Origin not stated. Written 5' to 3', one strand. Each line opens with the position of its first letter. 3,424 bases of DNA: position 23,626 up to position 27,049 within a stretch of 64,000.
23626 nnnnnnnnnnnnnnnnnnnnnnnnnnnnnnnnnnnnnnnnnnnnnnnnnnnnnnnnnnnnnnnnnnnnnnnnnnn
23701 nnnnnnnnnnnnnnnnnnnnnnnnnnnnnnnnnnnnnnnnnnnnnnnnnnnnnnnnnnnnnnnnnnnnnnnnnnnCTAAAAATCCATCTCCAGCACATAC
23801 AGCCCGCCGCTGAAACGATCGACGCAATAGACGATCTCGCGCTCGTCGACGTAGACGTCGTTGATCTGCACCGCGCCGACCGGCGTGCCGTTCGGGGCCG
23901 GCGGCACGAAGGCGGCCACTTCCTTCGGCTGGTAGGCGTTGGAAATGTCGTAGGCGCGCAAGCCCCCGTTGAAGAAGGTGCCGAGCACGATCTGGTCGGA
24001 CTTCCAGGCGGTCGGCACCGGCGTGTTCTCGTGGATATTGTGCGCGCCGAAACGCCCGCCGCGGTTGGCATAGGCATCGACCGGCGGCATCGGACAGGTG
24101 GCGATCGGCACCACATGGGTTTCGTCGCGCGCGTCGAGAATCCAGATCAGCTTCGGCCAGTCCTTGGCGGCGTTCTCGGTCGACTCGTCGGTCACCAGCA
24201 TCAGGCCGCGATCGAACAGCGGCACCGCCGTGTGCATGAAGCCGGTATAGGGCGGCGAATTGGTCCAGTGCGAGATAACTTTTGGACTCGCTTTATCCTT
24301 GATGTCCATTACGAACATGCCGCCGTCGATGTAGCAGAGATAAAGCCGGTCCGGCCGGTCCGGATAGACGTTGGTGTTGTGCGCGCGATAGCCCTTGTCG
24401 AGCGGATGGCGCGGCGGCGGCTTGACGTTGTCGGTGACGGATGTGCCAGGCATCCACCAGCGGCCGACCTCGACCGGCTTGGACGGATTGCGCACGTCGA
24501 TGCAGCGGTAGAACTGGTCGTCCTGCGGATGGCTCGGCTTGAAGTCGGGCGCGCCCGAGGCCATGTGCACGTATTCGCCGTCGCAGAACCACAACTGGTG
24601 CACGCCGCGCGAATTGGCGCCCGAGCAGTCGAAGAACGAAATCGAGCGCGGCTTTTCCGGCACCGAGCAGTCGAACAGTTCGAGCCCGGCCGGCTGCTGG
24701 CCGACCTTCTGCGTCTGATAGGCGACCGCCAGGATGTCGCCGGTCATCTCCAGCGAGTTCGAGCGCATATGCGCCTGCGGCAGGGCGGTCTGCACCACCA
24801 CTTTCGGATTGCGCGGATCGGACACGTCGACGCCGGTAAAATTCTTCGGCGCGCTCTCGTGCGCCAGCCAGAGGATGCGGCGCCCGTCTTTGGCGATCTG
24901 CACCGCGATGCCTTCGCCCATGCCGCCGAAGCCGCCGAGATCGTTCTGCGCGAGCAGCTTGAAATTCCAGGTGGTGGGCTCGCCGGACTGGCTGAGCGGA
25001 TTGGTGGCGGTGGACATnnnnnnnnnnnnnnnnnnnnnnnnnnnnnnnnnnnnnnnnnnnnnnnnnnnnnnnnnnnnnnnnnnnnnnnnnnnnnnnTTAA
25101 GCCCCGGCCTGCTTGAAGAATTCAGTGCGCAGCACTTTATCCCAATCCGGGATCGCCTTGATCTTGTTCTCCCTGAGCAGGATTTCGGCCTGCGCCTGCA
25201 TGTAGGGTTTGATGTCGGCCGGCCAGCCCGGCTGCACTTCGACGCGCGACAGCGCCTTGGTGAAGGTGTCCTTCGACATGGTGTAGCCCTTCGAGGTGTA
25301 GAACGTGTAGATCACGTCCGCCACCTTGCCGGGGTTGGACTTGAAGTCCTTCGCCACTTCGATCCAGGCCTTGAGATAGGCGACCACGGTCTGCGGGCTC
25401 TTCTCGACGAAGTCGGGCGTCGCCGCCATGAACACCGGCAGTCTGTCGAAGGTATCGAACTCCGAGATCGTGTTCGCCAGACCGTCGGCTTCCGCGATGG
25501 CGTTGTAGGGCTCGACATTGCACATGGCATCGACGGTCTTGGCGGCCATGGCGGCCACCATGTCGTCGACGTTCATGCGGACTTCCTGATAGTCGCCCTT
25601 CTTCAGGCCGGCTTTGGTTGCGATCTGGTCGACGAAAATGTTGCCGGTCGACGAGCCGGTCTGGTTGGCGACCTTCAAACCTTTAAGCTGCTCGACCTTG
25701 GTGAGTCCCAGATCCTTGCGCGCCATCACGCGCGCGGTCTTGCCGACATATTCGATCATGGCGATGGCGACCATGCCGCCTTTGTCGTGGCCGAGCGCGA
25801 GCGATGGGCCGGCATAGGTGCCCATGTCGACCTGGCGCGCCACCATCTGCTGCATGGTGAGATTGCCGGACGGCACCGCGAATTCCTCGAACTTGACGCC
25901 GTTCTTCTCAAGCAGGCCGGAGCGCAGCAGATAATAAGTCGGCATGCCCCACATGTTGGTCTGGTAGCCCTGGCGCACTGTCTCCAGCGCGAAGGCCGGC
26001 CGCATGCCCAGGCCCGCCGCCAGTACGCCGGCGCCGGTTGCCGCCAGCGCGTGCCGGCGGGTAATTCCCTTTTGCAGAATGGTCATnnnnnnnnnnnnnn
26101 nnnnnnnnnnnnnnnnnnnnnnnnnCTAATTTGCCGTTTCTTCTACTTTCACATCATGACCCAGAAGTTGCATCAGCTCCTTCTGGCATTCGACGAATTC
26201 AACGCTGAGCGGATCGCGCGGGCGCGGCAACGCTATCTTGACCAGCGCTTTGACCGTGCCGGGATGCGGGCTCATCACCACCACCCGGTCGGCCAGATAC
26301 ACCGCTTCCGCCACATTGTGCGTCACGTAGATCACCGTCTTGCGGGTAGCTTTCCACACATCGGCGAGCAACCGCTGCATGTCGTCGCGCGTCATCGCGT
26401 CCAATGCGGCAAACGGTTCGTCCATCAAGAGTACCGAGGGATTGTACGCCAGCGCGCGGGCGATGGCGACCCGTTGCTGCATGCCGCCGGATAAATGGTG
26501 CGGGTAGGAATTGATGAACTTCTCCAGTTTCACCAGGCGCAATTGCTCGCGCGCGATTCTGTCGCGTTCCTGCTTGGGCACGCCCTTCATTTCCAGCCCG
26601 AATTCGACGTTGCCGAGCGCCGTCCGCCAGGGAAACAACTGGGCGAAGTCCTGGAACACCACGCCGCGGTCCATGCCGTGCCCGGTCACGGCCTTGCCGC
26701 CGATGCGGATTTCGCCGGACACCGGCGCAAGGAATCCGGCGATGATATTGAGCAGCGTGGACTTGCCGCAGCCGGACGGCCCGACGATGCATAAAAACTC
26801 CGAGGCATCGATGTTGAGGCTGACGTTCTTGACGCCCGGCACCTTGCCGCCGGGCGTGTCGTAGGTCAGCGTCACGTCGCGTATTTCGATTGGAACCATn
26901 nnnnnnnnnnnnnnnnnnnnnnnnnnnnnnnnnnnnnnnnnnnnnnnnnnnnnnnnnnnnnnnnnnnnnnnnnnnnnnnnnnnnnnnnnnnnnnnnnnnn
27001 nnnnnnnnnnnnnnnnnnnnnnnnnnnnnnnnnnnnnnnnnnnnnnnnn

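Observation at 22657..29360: Seven-gene operon with no frameshifts: two-permease ABC importer + embedded enoyl-CoA hydratase + cytoplasmic LVIVD-like beta-propeller + CobW/G3E metallochaperone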

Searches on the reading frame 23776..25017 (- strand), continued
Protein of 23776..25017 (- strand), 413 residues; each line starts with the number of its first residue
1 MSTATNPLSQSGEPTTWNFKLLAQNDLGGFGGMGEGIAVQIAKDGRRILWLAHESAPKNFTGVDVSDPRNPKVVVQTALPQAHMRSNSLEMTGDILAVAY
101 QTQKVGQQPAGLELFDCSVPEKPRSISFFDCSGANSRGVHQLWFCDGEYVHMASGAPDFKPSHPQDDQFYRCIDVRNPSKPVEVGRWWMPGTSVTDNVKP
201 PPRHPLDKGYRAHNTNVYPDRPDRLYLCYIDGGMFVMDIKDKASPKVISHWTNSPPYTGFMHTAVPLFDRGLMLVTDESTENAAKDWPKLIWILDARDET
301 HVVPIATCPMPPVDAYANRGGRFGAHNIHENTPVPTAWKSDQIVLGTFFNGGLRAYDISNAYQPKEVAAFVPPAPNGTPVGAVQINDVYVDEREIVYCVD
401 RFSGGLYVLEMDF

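Call 88: search_protein_families(library=pfam, proteins=[L019:3127-4086:-, L034:1358-2122:-, L026:15884-16816:-, L018:15167-15937:+, L074:12166-13164:-, L056:1799-3100:+, L120:7169-8065:+, L050:9149-11617:+, L025:1291-2175:-, L148:9508-10608:+], max_evalue=0.001)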
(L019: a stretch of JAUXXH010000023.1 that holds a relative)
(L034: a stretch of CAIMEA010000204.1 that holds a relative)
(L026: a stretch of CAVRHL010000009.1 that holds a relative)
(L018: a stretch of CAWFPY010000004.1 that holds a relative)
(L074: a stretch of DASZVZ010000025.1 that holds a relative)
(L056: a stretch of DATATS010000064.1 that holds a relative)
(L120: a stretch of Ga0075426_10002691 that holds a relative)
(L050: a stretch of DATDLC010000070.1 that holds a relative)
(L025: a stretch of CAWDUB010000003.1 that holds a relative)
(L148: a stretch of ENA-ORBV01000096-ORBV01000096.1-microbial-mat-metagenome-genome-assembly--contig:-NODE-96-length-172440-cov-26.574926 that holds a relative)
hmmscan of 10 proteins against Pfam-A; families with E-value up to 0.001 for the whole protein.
L019:3127-4086:- (319 aa): 5 families
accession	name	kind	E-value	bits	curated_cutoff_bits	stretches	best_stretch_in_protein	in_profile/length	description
PF03446.21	NAD_binding_2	-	1.4e-35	123.2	21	1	8-169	1-161/161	NAD binding domain of 6-phosphogluconate dehydrogenase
PF14833.11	NAD_binding_11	-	9.1e-17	61.9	30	1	176-275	5-105/122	NAD-binding of NADP-dependent 3-hydroxyisobutyrate dehydrogenase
PF03807.23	F420_oxidored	-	1.4e-05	26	21.6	1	8-60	1-57/94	NADP oxidoreductase coenzyme F420-dependent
PF02826.25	2-Hacid_dh_C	-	0.0001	22.1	25.1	1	6-69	36-99/178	D-isomer specific 2-hydroxyacid dehydrogenase, NAD binding domain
PF01488.26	Shikimate_DH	-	0.00022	21.8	24.3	1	5-48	11-56/138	Shikimate / quinate 5-dehydrogenase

L034:1358-2122:- (254 aa): 6 families
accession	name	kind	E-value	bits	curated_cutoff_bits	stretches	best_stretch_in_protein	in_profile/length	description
PF13417.12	GST_N_3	-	1.6e-17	64.1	22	1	5-81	1-74/75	Glutathione S-transferase, N-terminal domain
PF13409.12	GST_N_2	-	2.4e-17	63.7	25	1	11-76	2-69/70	Glutathione S-transferase, N-terminal domain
PF02798.26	GST_N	-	1.2e-14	54.8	20.9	1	1-76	1-76/76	Glutathione S-transferase, N-terminal domain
PF00043.30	GST_C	-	1.7e-08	35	20.7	1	143-227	10-93/93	Glutathione S-transferase, C-terminal domain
PF13410.11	GST_C_2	-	4e-08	33.7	24.9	1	155-221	2-68/69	Glutathione S-transferase, C-terminal domain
PF14497.11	GST_C_3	-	0.00016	22.3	21.6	1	159-228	26-96/104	Glutathione S-transferase, C-terminal domain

L026:15884-16816:- (310 aa): 1 family
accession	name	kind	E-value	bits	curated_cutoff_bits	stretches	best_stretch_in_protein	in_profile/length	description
PF02219.23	MTHFR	-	6.7e-33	114.7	24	1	11-298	3-284/287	Methylenetetrahydrofolate reductase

L018:15167-15937:+ (256 aa): 1 family
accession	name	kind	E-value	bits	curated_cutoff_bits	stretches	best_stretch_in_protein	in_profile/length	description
PF01144.29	CoA_trans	-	9.4e-15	55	23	1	64-202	79-217/217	Coenzyme A transferase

L074:12166-13164:- (332 aa): 4 families
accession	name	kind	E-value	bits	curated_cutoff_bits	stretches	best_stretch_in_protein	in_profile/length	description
PF09084.16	NMT1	-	2.1e-17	64.2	20.5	1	48-252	5-214/216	NMT1/THI5 like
PF13379.11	NMT1_2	-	5.6e-08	33.3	24.7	1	48-193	19-182/252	NMT1-like family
PF12974.12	Phosphonate-bd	-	7.7e-08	32.4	27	1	61-192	26-165/242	ABC transporter, phosphonate, periplasmic substrate-binding protein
PF16868.10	NMT1_3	-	7.5e-06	26.2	27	0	124-189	101-166/289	NMT1-like family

L056:1799-3100:+ (433 aa): 2 families
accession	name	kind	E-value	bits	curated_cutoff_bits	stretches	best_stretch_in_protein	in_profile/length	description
PF00557.29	Peptidase_M24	-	1.2e-34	120.3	23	1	205-413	2-208/208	Metallopeptidase family M24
PF01321.24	Creatinase_N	-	0.00023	22.1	22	1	49-104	1-50/128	Creatinase/Prolidase N-terminal domain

L120:7169-8065:+ (298 aa): 0 families

L050:9149-11617:+ (822 aa): 2 families
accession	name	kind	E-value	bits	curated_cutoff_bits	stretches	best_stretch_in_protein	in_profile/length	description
PF20256.3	MoCoBD_2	-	1.4e-41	143.3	27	2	111-253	43-183/283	Molybdopterin cofactor-binding domain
PF02738.23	MoCoBD_1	-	1e-33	116.9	27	1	389-534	12-160/244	Molybdopterin cofactor-binding domain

L025:1291-2175:- (294 aa): 2 families
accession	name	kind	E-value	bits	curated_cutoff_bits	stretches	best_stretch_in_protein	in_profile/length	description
PF01145.31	Band_7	-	3.4e-37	128.6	23.6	1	45-214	3-175/176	SPFH domain / Band 7 family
PF13421.11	Band_7_1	-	0.00031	20.9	24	1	123-199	130-208/211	SPFH domain-Band 7 family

L148:9508-10608:+ (366 aa): 1 family
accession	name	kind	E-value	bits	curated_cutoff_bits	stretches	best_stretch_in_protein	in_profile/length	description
PF04909.20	Amidohydro_2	-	4.9e-34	118.8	26.4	1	51-364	1-288/289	Amidohydrolase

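Call 90: search_solved_structures(query=L120:7169-8065:+, max_evalue=1)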
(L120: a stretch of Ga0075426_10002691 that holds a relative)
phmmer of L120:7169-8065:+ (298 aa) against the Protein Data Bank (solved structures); distinct sequences matched with E-value up to 1: 8.
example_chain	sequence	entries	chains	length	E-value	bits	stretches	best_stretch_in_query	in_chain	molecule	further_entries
3s6o_A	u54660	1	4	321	7.5e-20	74.5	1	26-289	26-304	Polysaccharide deacetylase family protein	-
3cl6_A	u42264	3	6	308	1.7e-19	73.3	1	60-291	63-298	Puue allantoinase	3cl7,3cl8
1z7a_A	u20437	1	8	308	2.2e-19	72.9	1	67-290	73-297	conserved hypothetical protein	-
3rxz_A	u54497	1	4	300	7.8e-13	51.4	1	25-290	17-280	Polysaccharide deacetylase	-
3qbu_A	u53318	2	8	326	1.5e-05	27.5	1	71-211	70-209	Putative uncharacterized protein | peptidoglycan deacetylase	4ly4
1tk1_A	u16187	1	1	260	0.36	13.1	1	22-76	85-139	Coproporphyrinogen III oxidase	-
1tkl_A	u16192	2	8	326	0.56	12.5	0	22-76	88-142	Coproporphyrinogen III oxidase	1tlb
1txn_A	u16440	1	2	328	0.56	12.5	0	22-76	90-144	Coproporphyrinogen III oxidase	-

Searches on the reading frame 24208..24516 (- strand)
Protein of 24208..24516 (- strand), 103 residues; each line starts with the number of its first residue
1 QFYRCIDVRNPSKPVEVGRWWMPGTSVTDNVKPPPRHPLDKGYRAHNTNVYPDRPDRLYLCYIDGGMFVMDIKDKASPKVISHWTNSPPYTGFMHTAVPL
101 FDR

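Call 43: search_solved_structures(query=A3, max_evalue=10, show_alignments=1)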
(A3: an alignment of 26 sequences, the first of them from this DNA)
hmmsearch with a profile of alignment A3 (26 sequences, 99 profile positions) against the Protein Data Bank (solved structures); distinct sequences matched with E-value up to 10: 9.
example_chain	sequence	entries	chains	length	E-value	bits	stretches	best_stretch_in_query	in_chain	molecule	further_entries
5hrm_A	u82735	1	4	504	4.2e-09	39.5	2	56-86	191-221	Haloalkylphosphorus hydrolase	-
5ioj_A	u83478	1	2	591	1.1e-08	38.2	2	56-86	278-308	Haloalkylphosphorus hydrolase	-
5gxh_A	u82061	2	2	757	0.15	15.3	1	48-72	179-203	Gem-associated protein 5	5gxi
5h1j_A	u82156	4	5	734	0.15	15.3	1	48-72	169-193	Gem-associated protein 5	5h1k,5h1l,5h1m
5h3s_A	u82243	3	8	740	0.15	15.3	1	48-72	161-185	Gem-associated protein 5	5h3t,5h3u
5tee_A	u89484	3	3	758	0.15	15.3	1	48-72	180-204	Gem-associated protein 5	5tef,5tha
8ukv_C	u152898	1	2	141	0.28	14.4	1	36-91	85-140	Nanobody/VHH domain 34E5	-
3v9f_A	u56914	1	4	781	0.41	13.9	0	47-79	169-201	Two-component system sensor histidine kinase/response regulator, hybrid (One-component sys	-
1sjy_A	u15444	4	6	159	0.49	13.6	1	11-66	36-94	MutT/nudix family protein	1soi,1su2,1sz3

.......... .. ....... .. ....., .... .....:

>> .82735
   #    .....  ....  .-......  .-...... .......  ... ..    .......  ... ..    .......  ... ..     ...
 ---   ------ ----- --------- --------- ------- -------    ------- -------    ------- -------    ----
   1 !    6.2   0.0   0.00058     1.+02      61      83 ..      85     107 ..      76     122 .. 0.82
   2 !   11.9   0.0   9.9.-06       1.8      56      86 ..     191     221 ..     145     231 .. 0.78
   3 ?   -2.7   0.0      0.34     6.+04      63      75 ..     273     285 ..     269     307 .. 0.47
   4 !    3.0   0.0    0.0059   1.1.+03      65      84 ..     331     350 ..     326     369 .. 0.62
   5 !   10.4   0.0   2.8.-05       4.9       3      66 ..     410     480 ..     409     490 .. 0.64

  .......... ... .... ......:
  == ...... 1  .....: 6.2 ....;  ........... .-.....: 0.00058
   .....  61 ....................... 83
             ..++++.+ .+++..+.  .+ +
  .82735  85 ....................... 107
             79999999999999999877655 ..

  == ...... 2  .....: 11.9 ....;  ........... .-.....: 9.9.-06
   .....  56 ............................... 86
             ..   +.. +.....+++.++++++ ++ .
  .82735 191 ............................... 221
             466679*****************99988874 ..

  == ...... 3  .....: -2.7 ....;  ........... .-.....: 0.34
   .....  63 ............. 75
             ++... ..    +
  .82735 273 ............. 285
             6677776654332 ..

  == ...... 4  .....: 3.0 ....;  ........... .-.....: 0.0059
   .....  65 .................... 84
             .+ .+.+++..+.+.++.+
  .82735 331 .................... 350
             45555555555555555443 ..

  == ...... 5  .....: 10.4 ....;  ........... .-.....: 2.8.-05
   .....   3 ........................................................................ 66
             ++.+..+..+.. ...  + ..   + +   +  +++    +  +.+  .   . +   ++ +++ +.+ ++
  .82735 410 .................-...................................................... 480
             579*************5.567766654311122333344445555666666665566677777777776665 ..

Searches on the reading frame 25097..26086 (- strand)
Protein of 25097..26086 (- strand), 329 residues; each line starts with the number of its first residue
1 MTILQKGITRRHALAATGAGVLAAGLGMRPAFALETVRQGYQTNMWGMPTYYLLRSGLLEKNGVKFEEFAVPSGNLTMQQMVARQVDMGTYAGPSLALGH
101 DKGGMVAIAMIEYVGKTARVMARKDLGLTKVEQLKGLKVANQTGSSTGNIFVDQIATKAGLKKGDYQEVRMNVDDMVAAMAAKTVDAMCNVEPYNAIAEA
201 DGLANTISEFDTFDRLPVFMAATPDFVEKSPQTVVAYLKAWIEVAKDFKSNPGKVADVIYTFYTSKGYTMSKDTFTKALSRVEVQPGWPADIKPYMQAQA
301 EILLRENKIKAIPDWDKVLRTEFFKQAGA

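Call 3: search_protein_families(library=pfam, proteins=[window:25097-26086:-], max_evalue=0.01)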
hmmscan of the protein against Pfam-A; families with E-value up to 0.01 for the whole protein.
window:25097-26086:- (329 aa): 4 families
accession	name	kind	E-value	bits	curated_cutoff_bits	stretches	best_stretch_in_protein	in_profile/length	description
PF09084.16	NMT1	-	9.8e-16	58.7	20.5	1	50-252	7-213/216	NMT1/THI5 like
PF13379.11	NMT1_2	-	1.8e-13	51.3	24.7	1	55-248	26-238/252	NMT1-like family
PF12974.12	Phosphonate-bd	-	1.8e-07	31.3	27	1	54-189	19-161/242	ABC transporter, phosphonate, periplasmic substrate-binding protein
PF16868.10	NMT1_3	-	0.00031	20.9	27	1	101-198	78-176/289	NMT1-like family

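Call 4: search_protein_families(library=ncbifam, proteins=[window:25097-26086:-], max_evalue=0.01)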
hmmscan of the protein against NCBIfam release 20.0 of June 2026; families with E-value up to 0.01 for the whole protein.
window:25097-26086:- (329 aa): 8 families
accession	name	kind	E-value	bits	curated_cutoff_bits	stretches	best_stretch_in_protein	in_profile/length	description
TIGR01728.1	SsuA_fam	subfamily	1.4e-34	119.7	163.5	1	37-325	1-290/290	aliphatic sulfonate ABC transporter substrate-binding protein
NF008588.0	PRK11553.1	subfamily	6e-13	48.4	299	1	36-240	28-232/319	aliphatic sulfonate ABC transporter substrate-binding protein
NF040735.1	SBP_SaoX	equivalog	6.8e-11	41.8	300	1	56-328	24-296/330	ABC transporter substrate-binding subunit SaoX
TIGR01729.1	taurine_ABC_bnd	equivalog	1.6e-07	31.1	304.25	1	73-253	36-218/300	taurine ABC transporter substrate-binding protein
TIGR01098.1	3A0109s03R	subfamily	6.8e-07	29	112.05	1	53-193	52-202/253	phosphate/phosphite/phosphonate ABC transporter substrate-binding protein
TIGR02122.1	TRAP_TAXI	subfamily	1.5e-06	27.3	84.35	1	114-199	119-207/320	TAXI family TRAP transporter solute-binding subunit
TIGR01096.1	3A0103s03R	subfamily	0.00093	18.8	256.35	1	113-188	107-177/250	lysine/arginine/ornithine ABC transporter substrate-binding protein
TIGR03431.1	PhnD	equivalog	0.0029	17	261.1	1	48-186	43-190/288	phosphonate ABC transporter substrate-binding protein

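Call 49: search_solved_structures(query=window:25097-26086:-, max_evalue=0.001)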
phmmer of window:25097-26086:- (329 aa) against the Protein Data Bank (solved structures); distinct sequences matched with E-value up to 0.001: 2.
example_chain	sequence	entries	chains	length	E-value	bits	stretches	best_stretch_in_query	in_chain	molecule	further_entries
2x26_A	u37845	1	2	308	4.8e-08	35.9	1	35-240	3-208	PERIPLASMIC ALIPHATIC SULPHONATES-BINDING PROTEIN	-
3e4r_A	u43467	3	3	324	4.5e-06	29.4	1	28-208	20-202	Nitrate transport protein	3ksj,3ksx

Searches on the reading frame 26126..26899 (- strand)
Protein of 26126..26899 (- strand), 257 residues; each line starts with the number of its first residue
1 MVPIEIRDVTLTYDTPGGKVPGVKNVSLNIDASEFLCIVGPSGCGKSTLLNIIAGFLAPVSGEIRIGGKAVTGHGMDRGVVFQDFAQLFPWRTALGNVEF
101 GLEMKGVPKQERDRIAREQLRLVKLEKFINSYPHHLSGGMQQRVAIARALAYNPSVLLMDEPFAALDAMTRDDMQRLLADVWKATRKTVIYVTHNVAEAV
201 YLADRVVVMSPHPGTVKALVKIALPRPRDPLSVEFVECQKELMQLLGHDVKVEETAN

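Call 3: search_protein_families(library=pfam, proteins=[window:26126-26899:-], max_evalue=0.01)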
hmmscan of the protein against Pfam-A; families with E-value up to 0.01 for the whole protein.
window:26126-26899:- (257 aa): 14 families
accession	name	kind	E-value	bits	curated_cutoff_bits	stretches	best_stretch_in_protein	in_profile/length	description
PF00005.33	ABC_tran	-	6e-33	114.8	25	1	23-164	1-137/137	ABC transporter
PF13304.12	AAA_21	-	3.2e-09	37.7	27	1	122-196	224-300/304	AAA domain, putative AbiEii toxin, Type IV TA system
PF02463.25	SMC_N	-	7.3e-06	26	40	0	132-207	133-209/220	RecF/RecN/SMC N terminal domain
PF09818.15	ABC_ATPase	-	2.2e-05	24.1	23.2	1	136-199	158-221/283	P-loop domain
PF00004.35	AAA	-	0.00011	23.1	21.2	0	36-57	1-22/131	ATPase family associated with various cellular activities (AAA)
PF13401.12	AAA_22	-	0.00033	21.4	27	1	34-161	6-92/130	AAA domain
PF03193.22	RsgA_GTPase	-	0.00037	20.8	30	1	28-58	102-131/174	RsgA GTPase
PF13555.12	AAA_29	-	0.00095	19.3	27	1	27-59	16-48/61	P-loop containing region of AAA domain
PF03215.21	Rad17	-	0.0013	19.2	23.8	1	27-57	39-69/186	Rad17 P-loop domain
PF13476.12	AAA_23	-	0.0015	19.6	27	1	34-57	20-43/201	AAA domain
PF13191.12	AAA_16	-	0.0015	19.5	32.6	1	33-180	24-158/167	AAA ATPase domain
PF20703.3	nSTAND1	-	0.0024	18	27.1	1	25-60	25-58/379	Novel STAND NTPase 1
PF13175.12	AAA_15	-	0.0025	17.9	32.1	1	24-58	15-48/374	AAA ATPase domain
PF13521.12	AAA_28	-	0.0038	17.9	27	0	37-54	3-20/164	AAA domain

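Call 4: search_protein_families(library=ncbifam, proteins=[window:26126-26899:-], max_evalue=0.01)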
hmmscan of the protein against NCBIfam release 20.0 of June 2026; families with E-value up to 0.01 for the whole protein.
window:26126-26899:- (257 aa): 192 families (the best 25 are shown)
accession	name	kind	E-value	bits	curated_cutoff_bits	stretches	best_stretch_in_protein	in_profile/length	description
NF008421.0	PRK11248.1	equivalog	2.7e-74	249.9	357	1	18-222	13-215/255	taurine ABC transporter ATP-binding subunit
NF040729.1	ABC_ATP_SaoA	equivalog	1.3e-72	244.2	360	1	4-247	2-244/248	ABC transporter ATP-binding protein SaoA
TIGR01184.1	ntrCD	subfamily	7.7e-67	225.2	291.8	1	23-233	1-213/230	nitrate ABC transporter ATP-binding protein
TIGR01186.1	proV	subfamily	4.8e-63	213.4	326.6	1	18-210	4-204/363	betaine/proline/choline family ABC transporter ATP-binding protein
TIGR03265.1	PhnT2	equivalog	2e-59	201.6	457.7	1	19-210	16-209/353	putative 2-aminoethylphosphonate ABC transporter ATP-binding protein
NF006987.0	PRK09452.1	equivalog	1.8e-56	191.4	482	1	4-210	18-222/378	spermidine/putrescine ABC transporter ATP-binding protein PotA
NF008653.0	PRK11650.1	subfamily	1.4e-54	185.5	432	1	1-210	1-209/357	sn-glycerol-3-phosphate ABC transporter ATP-binding protein UgpC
NF008420.0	PRK11247.1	equivalog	5.3e-54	183.1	395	1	3-244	12-240/257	aliphatic sulfonates ABC transporter ATP-binding protein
TIGR03415.1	ABC_choXWV_ATP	equivalog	9.5e-54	182.8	483.75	1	17-253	34-282/382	choline ABC transporter ATP-binding protein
TIGR01187.1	potA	subfamily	1.2e-53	182.3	355.6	1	38-210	1-175/325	polyamine ABC transporter ATP-binding protein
NF043075.1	MMSYN1_0197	equivalog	1.7e-53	181.8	550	1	4-210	3-207/341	spermidine/putrescine ABC transporter ATP-binding protein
TIGR00968.1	3a0106s01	subfamily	5.5e-53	179.9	342.75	1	18-210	11-205/237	sulfate ABC transporter ATP-binding protein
NF040840.2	tungstate_WtpC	equivalog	1.9e-52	178.7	440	1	23-210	16-205/347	tungstate ABC transporter ATP-binding protein WtpC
TIGR03258.1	PhnT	equivalog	1.8e-50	172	499.15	1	23-210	24-214/359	2-aminoethylphosphonate ABC transport system ATP-binding subunit PhnT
NF040933.2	ABC_arch_GlcV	equivalog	1.4e-49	168.9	450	1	3-210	2-216/357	glucose ABC transporter ATP-binding protein GlcV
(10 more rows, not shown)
